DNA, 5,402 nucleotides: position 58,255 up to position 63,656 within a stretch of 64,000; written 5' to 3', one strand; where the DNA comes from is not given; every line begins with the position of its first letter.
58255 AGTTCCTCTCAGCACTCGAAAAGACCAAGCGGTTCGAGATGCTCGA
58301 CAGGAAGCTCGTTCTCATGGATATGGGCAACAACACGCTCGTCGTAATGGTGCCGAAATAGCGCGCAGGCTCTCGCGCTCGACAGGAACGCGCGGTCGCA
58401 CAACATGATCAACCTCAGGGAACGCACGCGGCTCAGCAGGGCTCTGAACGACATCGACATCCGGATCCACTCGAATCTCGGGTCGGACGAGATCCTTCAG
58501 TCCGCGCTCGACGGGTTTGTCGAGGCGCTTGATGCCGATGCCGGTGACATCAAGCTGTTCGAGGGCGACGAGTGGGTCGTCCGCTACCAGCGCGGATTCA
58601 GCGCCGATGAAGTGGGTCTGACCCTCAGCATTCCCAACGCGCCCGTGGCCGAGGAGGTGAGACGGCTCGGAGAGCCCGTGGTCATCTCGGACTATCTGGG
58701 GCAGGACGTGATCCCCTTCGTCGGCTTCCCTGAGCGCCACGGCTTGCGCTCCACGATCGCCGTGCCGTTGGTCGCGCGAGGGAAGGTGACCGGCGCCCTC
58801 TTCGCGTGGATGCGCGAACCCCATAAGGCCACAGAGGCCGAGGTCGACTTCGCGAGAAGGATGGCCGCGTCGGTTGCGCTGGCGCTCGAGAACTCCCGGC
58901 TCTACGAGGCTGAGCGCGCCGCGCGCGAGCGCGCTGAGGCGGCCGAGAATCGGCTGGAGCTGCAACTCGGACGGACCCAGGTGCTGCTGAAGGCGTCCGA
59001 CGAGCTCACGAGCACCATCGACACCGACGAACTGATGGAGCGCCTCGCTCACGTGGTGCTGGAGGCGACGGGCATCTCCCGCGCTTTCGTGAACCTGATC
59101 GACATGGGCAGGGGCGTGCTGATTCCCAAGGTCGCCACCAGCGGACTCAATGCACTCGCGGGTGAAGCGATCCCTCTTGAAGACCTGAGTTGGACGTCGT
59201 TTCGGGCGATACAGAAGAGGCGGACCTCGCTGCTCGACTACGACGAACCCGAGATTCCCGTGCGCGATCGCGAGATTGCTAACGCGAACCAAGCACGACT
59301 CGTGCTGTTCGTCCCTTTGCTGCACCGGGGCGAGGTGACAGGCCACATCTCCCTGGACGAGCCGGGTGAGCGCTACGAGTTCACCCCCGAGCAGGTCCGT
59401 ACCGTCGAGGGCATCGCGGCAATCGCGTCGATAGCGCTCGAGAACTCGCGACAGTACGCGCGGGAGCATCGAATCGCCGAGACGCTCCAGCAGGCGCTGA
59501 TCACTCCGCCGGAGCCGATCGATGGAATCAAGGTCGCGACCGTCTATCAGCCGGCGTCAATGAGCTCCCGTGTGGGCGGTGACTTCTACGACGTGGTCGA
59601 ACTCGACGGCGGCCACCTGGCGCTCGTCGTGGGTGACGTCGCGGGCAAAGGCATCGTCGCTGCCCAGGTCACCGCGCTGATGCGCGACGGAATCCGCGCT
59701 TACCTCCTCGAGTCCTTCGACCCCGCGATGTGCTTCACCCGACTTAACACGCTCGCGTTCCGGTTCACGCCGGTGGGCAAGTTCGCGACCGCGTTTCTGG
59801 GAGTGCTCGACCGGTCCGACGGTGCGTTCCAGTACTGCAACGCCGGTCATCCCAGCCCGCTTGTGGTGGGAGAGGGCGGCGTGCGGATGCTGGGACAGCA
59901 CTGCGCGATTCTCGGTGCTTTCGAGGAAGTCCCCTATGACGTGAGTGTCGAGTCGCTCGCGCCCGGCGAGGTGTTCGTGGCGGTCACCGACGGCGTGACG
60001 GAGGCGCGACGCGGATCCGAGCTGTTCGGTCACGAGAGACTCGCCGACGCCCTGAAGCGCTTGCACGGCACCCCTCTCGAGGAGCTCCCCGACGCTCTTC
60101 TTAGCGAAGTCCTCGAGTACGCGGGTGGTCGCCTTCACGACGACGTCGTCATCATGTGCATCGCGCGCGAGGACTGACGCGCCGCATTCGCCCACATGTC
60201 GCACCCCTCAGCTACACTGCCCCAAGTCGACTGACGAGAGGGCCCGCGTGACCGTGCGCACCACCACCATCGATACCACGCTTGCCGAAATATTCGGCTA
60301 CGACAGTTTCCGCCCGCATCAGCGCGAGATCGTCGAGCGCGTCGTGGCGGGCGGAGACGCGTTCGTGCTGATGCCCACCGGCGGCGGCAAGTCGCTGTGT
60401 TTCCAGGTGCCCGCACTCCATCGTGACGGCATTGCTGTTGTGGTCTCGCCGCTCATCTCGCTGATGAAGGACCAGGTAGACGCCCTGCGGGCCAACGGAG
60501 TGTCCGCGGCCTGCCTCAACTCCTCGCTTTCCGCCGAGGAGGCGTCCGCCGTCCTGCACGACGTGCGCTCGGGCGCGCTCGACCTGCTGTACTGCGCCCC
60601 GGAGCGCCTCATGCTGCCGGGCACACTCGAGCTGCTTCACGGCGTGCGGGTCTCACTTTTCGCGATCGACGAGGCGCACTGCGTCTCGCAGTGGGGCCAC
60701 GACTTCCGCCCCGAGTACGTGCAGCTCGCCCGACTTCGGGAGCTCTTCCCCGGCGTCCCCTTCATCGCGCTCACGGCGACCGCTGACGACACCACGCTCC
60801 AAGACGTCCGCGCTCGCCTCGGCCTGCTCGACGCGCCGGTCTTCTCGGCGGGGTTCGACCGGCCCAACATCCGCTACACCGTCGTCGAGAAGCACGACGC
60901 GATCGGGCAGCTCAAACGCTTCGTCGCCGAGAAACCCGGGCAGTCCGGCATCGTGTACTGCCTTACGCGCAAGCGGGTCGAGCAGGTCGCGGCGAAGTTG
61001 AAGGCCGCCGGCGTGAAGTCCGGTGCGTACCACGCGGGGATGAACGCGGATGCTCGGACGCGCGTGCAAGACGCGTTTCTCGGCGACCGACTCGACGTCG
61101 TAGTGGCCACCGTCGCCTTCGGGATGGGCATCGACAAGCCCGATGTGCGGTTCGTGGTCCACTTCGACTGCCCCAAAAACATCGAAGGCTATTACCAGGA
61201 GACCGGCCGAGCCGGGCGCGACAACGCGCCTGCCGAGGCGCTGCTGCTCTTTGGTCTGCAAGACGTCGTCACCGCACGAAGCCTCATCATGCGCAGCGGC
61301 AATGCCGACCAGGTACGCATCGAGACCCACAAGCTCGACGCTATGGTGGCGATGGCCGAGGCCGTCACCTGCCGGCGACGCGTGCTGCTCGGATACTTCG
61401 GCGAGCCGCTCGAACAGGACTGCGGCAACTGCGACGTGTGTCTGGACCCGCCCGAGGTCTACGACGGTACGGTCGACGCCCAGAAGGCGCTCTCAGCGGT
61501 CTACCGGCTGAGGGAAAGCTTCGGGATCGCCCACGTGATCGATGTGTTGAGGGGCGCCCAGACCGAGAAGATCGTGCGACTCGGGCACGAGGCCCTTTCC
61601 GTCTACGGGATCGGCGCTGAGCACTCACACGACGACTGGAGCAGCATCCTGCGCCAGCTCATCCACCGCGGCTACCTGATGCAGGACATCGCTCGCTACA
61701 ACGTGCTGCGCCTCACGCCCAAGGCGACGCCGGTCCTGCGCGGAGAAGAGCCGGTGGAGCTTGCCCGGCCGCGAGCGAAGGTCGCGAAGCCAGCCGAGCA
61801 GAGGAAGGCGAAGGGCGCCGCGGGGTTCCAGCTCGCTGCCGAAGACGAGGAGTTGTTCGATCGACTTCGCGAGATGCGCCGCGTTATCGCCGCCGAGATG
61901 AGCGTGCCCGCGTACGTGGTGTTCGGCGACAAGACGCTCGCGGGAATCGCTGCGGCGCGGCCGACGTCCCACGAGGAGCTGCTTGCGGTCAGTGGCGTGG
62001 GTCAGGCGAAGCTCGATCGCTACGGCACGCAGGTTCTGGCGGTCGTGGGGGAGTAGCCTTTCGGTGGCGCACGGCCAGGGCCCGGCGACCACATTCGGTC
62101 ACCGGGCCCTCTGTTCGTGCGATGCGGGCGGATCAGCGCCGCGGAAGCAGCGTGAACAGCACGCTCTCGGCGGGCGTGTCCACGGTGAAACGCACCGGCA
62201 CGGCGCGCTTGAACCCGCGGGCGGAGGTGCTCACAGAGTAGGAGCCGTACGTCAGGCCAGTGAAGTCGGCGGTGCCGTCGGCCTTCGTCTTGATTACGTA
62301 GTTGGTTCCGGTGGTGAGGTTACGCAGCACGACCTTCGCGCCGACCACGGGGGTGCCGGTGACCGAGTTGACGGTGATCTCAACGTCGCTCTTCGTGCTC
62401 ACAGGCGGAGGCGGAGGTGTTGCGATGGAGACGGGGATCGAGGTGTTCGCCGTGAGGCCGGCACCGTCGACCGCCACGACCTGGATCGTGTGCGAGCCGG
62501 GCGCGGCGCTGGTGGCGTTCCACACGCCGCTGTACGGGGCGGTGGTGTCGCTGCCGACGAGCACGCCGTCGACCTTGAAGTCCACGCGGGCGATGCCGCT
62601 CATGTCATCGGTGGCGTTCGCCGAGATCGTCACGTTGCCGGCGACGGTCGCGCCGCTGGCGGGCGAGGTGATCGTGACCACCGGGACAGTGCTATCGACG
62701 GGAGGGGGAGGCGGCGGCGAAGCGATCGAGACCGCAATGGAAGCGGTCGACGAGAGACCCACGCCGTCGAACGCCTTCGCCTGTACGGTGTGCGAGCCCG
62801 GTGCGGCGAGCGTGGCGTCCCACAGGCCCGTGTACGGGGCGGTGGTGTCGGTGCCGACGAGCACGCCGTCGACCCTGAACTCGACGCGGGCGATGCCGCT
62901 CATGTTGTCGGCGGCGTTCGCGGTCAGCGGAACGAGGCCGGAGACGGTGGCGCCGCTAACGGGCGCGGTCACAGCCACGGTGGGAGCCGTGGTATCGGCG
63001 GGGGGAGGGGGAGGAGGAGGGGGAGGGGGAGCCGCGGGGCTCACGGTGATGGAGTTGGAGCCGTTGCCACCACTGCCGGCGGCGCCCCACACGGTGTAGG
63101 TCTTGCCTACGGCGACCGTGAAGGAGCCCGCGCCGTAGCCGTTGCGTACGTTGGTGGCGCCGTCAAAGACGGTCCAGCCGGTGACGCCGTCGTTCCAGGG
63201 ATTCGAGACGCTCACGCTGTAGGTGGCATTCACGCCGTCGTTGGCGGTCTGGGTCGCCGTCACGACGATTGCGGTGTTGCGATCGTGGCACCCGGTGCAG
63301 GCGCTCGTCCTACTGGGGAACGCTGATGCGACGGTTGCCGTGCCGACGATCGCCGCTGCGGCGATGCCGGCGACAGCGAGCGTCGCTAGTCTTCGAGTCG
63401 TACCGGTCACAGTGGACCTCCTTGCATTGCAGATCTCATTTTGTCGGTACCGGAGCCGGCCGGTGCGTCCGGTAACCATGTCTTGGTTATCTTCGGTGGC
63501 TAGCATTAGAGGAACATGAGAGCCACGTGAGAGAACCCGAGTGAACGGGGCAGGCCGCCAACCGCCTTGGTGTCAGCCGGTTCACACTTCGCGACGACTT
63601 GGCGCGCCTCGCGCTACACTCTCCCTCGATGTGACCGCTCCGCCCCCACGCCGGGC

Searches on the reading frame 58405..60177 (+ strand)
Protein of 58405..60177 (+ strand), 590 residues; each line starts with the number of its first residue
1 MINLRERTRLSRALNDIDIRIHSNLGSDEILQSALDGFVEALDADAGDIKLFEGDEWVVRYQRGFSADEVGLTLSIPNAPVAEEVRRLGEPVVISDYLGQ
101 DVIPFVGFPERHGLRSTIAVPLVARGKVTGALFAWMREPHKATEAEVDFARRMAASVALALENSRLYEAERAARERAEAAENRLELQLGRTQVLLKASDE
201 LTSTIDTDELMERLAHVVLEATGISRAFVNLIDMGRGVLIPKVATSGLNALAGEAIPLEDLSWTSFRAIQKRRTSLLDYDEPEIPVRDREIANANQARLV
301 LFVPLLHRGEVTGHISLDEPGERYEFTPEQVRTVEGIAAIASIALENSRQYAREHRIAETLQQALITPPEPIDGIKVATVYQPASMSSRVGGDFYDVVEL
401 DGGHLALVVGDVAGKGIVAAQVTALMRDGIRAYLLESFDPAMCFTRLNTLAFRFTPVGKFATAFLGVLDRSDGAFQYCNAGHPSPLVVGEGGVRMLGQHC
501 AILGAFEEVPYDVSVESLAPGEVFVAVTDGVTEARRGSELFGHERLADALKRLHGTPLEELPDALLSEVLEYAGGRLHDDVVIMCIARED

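Call 54: search_protein_families(library=pfam, proteins=[window:58405-60177:+], max_evalue=0.00001)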
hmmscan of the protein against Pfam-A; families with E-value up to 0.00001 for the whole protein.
window:58405-60177:+ (590 aa): 4 families
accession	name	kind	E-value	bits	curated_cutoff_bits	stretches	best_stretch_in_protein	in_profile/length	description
PF07228.17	SpoIIE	-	7.8e-47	160.1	25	1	401-588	1-191/192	Stage II sporulation protein E (SpoIIE)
PF13185.12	GAF_2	-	7.8e-28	97.8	28.6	2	27-162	4-136/136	GAF domain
PF01590.32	GAF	-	2.4e-19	70.6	22.4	2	28-161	3-133/133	GAF domain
PF13492.12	GAF_3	-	1.5e-18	67.9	27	2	207-347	2-129/129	GAF domain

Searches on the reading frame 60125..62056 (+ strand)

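Call 54: search_protein_families(library=pfam, proteins=[window:60125-62056:+], max_evalue=0.00001)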
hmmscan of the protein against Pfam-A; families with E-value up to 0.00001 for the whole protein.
window:60125-62056:+ (643 aa): 5 families
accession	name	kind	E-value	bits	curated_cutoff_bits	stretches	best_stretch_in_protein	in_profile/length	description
PF09382.16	RQC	-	2.8e-40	137.1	23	1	442-552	1-111/114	RQC domain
PF00270.35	DEAD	-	1.1e-25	90.7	26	1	63-227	1-166/167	DEAD/DEAH box helicase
PF00271.37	Helicase_C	-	1.2e-24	87.2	23.5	1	262-366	5-109/110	Helicase conserved C-terminal domain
PF00570.28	HRDC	-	2.9e-21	75.6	23.8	1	575-641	2-68/68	HRDC domain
PF16124.10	RecQ_Zn_bind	-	4.3e-18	66.2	25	1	379-440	2-66/66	RecQ zinc-binding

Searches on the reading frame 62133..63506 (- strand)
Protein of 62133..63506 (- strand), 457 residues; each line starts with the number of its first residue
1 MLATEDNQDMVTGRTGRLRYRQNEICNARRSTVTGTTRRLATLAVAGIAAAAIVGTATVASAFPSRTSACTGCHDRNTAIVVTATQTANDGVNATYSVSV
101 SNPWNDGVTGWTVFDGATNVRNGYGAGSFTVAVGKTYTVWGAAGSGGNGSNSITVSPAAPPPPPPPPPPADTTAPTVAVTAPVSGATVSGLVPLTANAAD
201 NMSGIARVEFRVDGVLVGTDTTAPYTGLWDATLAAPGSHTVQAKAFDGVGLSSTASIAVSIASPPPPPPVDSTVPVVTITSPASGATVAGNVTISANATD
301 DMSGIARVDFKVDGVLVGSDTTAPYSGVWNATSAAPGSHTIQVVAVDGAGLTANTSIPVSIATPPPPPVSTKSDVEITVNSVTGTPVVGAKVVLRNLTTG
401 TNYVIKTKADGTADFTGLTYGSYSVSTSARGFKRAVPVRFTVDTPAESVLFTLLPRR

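Call 54: search_protein_families(library=pfam, proteins=[window:62133-63506:-], max_evalue=0.00001)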
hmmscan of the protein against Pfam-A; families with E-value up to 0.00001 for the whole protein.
window:62133-63506:- (457 aa): 2 families
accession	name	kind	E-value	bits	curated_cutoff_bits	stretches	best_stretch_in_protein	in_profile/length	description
PF17957.7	Big_7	-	2.6e-44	150.1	24.1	2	275-343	1-70/70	Bacterial Ig domain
PF13620.12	CarboxypepD_reg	-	7e-11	42.8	32.3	1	376-445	3-74/82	Carboxypeptidase regulatory-like domain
